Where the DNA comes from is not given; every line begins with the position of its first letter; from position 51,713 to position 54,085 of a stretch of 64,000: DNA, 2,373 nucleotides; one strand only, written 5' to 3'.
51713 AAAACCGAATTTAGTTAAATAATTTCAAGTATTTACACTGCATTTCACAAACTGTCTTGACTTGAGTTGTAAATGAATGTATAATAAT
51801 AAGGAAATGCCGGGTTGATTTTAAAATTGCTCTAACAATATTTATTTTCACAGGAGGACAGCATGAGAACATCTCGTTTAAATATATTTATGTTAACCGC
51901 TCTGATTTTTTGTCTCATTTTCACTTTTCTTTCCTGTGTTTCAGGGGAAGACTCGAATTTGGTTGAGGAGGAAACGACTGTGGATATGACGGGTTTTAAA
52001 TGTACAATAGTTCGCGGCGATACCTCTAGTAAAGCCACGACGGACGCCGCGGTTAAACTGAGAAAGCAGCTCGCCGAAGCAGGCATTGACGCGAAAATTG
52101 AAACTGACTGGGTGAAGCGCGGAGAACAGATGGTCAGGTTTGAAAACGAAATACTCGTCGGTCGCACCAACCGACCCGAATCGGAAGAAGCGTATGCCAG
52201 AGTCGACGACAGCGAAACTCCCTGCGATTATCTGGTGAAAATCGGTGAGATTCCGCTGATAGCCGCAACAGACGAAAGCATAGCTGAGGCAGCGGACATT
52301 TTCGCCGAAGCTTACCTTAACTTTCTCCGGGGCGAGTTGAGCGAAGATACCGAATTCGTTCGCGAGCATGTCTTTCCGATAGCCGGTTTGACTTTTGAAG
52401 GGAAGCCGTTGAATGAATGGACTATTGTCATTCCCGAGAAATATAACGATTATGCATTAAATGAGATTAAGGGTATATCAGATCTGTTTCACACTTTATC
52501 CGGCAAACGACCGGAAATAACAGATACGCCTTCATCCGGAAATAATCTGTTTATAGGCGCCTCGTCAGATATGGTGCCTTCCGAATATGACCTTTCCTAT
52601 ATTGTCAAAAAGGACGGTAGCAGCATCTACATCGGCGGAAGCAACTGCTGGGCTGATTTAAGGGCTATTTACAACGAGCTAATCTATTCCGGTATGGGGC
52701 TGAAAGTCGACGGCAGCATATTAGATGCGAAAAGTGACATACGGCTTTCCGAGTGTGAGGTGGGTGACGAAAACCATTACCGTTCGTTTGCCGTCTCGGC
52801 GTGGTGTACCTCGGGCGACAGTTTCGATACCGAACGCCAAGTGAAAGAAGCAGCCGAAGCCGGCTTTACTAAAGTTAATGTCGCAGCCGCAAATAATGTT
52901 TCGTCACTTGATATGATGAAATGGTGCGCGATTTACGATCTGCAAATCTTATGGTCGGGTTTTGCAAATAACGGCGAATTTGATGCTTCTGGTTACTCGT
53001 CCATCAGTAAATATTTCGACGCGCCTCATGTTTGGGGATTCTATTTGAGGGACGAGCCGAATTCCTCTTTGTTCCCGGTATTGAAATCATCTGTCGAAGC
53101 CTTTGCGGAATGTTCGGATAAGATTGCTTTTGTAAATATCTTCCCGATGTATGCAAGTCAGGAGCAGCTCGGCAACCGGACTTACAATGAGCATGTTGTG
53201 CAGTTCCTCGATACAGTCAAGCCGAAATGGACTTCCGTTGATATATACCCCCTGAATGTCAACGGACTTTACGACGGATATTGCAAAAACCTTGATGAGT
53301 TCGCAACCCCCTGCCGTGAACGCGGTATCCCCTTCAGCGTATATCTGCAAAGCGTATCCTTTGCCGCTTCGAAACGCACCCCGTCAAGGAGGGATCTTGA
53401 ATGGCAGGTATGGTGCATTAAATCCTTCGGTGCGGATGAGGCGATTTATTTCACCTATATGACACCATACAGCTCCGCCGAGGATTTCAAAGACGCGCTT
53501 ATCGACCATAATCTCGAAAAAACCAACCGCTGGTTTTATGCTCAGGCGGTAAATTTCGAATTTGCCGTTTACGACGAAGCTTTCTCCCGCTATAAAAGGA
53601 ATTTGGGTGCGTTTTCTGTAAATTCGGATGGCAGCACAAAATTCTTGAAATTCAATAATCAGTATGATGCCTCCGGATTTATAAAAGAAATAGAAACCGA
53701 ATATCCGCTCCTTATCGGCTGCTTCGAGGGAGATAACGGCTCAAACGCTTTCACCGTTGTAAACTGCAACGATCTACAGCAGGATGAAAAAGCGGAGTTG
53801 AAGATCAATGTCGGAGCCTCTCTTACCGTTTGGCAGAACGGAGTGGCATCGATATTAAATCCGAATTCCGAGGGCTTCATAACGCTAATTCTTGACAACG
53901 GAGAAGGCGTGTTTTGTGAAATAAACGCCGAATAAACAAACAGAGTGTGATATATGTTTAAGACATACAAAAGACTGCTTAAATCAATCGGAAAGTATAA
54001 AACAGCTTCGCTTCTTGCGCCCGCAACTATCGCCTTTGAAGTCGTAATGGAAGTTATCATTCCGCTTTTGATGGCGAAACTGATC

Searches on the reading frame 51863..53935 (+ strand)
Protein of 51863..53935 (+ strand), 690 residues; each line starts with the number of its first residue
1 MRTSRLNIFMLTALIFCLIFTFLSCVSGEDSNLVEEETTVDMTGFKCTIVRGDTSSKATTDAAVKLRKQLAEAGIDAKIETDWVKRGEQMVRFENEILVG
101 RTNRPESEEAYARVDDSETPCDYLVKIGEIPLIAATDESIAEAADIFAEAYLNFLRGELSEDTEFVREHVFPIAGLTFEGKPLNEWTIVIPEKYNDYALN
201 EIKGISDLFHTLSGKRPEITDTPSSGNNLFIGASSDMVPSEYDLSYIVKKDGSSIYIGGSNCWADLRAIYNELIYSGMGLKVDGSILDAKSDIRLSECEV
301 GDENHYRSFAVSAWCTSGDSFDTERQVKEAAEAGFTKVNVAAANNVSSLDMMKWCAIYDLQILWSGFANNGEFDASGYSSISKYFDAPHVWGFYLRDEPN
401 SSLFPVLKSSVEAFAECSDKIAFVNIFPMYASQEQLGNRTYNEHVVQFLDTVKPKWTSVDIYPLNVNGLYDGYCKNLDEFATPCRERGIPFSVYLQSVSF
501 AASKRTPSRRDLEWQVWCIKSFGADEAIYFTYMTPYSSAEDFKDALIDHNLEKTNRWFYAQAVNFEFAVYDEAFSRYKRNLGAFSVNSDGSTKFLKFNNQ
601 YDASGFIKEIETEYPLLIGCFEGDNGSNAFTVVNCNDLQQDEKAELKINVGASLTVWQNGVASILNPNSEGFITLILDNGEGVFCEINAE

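Call 49: search_protein_families(library=padloc, proteins=[window:51863-53935:+], max_evalue=0.01)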
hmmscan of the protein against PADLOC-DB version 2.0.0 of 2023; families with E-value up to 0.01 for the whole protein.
window:51863-53935:+ (690 aa): 0 families

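Call 50: search_protein_families(library=pfam, proteins=[window:51863-53935:+], max_evalue=0.1)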
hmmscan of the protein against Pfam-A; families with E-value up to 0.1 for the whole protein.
window:51863-53935:+ (690 aa): 1 family
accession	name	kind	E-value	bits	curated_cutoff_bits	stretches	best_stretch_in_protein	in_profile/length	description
PF02449.21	Glyco_hydro_42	-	0.0026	17.6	21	1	487-559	289-365/376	Beta-galactosidase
